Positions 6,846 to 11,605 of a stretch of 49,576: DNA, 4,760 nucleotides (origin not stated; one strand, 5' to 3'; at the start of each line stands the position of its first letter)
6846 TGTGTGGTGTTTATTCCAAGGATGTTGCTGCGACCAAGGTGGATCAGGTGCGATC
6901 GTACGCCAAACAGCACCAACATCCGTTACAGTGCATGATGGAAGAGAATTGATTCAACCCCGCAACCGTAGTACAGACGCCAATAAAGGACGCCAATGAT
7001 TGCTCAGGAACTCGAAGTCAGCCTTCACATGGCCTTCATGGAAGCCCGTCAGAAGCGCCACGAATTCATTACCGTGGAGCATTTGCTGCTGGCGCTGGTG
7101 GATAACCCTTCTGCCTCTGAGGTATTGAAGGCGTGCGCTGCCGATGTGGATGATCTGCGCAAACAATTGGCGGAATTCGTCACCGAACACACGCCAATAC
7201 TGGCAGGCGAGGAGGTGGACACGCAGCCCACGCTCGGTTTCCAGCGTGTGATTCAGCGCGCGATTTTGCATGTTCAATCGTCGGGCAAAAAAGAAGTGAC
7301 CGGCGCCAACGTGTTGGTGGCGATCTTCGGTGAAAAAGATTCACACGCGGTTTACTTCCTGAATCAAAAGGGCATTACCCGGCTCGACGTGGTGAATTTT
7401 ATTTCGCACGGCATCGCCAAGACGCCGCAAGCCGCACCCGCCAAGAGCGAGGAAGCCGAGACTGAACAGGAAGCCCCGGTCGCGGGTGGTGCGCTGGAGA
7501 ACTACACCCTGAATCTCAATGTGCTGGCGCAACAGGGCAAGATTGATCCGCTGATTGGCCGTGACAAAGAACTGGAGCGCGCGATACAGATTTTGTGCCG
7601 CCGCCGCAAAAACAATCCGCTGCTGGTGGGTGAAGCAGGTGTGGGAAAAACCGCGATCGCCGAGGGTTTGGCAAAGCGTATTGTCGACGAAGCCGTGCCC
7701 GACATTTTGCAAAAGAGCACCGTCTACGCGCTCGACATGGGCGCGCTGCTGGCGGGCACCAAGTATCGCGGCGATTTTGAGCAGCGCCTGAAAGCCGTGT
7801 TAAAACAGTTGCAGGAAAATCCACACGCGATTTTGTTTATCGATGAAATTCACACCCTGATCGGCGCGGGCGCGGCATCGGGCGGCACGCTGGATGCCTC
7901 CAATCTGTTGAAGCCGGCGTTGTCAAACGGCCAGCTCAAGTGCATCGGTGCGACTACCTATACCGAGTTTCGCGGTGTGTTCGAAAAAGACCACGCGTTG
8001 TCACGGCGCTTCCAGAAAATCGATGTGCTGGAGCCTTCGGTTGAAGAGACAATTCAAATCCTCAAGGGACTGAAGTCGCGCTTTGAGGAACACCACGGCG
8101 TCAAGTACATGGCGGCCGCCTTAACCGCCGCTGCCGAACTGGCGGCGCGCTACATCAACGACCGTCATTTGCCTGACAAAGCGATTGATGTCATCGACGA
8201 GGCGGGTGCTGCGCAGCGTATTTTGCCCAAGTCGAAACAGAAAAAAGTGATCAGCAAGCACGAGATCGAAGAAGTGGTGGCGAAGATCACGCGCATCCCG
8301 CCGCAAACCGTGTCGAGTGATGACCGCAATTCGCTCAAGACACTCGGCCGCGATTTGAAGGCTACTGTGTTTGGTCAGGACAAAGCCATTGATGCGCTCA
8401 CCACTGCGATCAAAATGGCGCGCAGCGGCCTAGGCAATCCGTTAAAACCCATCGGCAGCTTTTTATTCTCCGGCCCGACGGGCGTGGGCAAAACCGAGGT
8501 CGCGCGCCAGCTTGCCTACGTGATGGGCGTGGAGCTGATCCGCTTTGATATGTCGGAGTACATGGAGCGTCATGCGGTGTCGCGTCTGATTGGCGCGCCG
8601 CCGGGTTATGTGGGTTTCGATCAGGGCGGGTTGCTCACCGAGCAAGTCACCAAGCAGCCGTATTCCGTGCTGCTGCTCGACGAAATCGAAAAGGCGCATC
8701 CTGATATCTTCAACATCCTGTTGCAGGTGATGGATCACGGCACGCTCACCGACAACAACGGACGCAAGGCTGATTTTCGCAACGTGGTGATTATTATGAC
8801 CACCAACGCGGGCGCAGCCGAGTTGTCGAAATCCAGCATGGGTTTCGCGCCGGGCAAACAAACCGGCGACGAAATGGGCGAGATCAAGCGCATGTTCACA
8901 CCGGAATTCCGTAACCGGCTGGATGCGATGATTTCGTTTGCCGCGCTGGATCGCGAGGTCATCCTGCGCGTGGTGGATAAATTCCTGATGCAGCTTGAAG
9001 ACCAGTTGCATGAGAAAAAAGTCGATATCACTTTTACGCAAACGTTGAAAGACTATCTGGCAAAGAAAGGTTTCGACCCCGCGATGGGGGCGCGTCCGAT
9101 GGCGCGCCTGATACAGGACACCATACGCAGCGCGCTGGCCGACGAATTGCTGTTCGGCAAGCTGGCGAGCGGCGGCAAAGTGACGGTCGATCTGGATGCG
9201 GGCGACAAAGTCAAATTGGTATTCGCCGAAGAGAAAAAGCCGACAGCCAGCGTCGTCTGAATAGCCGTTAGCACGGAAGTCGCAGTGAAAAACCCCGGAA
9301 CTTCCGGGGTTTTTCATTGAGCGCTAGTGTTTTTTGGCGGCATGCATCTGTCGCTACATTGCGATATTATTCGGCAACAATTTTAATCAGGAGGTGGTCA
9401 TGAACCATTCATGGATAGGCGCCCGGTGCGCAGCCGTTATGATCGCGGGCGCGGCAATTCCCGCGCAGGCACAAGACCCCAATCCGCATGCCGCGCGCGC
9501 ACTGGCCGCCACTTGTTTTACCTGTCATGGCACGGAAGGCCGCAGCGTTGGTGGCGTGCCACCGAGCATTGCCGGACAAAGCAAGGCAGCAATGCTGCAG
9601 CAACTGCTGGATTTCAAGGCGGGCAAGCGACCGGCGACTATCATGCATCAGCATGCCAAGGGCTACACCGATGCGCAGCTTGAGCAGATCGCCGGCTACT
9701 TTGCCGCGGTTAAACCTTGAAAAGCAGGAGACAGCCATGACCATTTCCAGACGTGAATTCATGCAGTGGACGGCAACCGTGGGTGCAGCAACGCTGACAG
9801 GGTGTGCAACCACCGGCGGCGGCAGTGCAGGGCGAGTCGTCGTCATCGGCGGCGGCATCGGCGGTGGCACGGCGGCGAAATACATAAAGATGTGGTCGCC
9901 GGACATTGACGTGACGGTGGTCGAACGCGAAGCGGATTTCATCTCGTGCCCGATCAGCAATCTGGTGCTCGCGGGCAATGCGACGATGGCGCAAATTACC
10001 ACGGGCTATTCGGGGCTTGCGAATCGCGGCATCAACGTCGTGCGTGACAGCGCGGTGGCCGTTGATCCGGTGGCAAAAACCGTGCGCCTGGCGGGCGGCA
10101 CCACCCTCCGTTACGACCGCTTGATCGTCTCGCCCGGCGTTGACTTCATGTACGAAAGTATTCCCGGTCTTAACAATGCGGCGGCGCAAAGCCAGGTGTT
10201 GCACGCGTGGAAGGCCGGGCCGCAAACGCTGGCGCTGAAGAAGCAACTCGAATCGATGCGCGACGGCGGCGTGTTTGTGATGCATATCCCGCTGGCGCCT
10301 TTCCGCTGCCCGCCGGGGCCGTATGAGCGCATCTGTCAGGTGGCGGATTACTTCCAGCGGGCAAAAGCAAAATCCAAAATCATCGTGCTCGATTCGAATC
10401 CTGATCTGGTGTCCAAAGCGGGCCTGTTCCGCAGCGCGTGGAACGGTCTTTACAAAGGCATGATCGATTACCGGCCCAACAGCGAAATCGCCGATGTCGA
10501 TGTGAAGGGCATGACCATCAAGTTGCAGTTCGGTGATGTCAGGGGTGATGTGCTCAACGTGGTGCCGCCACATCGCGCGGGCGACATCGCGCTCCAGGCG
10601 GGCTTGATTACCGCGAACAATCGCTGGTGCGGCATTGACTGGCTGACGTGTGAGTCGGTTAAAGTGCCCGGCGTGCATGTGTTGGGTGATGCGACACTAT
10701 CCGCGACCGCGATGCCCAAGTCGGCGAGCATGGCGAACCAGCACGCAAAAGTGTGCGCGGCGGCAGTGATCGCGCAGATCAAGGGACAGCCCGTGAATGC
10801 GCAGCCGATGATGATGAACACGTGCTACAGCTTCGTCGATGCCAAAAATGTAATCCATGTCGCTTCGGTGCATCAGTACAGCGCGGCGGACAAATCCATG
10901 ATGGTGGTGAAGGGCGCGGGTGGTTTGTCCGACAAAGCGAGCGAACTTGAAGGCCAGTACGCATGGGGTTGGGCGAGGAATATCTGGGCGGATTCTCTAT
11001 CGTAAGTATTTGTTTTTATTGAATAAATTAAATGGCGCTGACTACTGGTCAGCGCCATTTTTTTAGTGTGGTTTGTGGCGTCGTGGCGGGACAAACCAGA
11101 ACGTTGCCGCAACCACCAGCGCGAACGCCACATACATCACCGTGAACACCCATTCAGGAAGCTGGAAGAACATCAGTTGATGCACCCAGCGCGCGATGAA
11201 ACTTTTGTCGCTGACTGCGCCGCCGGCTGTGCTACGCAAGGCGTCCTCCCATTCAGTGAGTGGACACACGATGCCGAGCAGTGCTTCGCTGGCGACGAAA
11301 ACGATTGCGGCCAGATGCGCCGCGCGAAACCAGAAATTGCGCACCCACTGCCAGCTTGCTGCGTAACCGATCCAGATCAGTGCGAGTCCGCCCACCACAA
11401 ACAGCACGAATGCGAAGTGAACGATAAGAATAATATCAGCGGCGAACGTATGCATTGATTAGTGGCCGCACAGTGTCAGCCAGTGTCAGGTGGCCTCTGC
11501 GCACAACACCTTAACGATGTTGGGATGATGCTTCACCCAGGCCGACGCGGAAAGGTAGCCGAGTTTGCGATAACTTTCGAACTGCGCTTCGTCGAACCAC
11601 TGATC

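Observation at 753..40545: Recurrent AT-rich 16-25 bp motif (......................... family) hugging stop codons and operon boundaries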

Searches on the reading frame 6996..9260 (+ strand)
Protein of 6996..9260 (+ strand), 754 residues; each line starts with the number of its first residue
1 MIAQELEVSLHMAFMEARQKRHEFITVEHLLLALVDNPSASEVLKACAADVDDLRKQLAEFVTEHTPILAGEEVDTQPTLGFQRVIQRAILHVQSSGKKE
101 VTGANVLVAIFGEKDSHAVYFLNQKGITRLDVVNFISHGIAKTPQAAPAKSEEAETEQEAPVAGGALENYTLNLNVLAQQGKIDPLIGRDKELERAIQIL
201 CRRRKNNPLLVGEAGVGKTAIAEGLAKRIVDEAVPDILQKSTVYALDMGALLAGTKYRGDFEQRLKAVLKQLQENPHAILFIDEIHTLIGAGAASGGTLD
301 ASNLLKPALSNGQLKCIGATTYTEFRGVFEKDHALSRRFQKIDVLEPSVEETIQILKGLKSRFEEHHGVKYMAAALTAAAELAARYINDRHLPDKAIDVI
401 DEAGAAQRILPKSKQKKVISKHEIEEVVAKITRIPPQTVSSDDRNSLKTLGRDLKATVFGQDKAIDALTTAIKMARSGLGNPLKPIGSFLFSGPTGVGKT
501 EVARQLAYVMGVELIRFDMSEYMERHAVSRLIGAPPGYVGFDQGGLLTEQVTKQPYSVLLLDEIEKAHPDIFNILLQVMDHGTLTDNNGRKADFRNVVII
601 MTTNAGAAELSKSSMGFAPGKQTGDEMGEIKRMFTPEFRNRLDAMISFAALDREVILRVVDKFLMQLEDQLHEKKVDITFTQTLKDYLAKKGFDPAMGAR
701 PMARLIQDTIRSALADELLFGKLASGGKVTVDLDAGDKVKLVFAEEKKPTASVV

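Call 16: search_protein_families(library=pfam, proteins=[window:6996-9260:+])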
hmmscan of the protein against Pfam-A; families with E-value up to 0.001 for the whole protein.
window:6996-9260:+ (754 aa): 26 families (the best 25 are shown)
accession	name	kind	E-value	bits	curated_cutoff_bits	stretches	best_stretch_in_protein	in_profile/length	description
PF07724.20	AAA_2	-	1.1e-65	221.1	27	1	484-644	1-165/166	AAA domain (Cdc48 subfamily)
PF00004.35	AAA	-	3.7e-28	99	21.2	2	209-341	2-125/131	ATPase family associated with various cellular activities (AAA)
PF17871.7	AAA_lid_9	-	1.7e-27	95.8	22.8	1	348-447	1-97/104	AAA lid domain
PF10431.15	ClpB_D2-small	-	6.9e-26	90.5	21.9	1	651-731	1-81/81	C-terminal, D2-small domain, of ClpB protein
PF07728.20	AAA_5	-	2e-19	70.4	22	1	489-610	2-128/139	AAA domain (dynein-related subfamily)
PF02861.25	Clp_N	-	1.1e-14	54.8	20.7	1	13-61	1-51/53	Clp amino terminal domain, pathogenicity island component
PF13191.12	AAA_16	-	8.5e-14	52.8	32.6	1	185-275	1-85/167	AAA ATPase domain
PF13401.12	AAA_22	-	1.8e-11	44.9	27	2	204-295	4-97/130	AAA domain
PF00158.32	Sigma54_activat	-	7.7e-10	39.2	20.2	1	488-609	24-147/168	Sigma-54 interaction domain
PF05496.18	RuvB_N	-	3.5e-08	33.8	27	0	458-517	9-63/159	Holliday junction DNA helicase RuvB P-loop domain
PF05621.17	TniB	-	3.3e-07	30.4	22.4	1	192-344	22-184/189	Bacterial TniB protein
PF20720.3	nSTAND3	-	5.4e-07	29.9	27.2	0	191-233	5-45/155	Novel STAND NTPase 3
PF13238.12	AAA_18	-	7e-06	26.9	29.4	0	209-276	2-67/128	AAA domain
PF01078.27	Mg_chelatase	-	1.1e-05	25.4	20.3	0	488-529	24-64/207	Magnesium chelatase, subunit ChlI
PF13173.12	AAA_14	-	1.7e-05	25.2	27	0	209-293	6-79/129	AAA domain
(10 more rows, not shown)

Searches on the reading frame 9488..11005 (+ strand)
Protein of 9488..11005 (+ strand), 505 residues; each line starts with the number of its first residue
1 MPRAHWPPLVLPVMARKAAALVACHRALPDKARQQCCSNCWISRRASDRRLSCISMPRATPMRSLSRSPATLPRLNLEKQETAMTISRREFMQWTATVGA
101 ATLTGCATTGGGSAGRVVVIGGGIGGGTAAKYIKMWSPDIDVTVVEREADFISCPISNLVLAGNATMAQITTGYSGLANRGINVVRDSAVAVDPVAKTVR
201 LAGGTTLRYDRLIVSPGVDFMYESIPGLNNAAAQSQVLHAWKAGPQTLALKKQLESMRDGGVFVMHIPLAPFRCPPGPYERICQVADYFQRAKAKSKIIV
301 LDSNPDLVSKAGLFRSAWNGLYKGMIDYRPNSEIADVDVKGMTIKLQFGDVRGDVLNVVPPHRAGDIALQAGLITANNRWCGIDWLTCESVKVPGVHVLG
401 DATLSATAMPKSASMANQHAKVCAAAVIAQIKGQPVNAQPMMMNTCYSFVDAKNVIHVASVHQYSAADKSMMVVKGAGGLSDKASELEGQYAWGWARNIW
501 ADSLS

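Call 16: search_protein_families(library=pfam, proteins=[window:9488-11005:+])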
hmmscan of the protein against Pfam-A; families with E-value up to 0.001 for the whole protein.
window:9488-11005:+ (505 aa): 4 families
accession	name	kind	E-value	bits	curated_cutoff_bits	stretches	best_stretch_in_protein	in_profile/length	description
PF21706.3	FCSD_central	-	3.7e-41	140.3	27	1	247-360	1-116/116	Sulfide dehydrogenase [flavocytochrome c] flavoprotein chain, central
PF09242.17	FCSD-flav_bind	-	2.2e-22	79.7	26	1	439-504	2-71/71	Flavocytochrome c sulphide dehydrogenase, flavin-binding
PF07992.20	Pyr_redox_2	-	5.5e-11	42.9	26.1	1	116-231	2-122/291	Pyridine nucleotide-disulphide oxidoreductase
PF10518.14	TAT_signal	-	0.00079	19.7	22.7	1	86-105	2-21/21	TAT (twin-arginine translocation) pathway signal sequence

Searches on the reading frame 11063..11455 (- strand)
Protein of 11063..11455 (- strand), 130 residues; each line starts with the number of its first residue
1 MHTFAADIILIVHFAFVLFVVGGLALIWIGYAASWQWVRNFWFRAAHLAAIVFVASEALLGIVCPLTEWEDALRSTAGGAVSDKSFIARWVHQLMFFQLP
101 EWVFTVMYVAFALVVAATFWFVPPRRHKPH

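Call 16: search_protein_families(library=pfam, proteins=[window:11063-11455:-])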
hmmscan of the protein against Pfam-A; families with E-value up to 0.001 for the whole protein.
window:11063-11455:- (130 aa): 1 family
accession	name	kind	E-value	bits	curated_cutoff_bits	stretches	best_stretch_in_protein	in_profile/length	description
PF10861.13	DUF2784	-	6.1e-31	107.2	29.7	1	4-123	2-108/109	Protein of Unknown function (DUF2784)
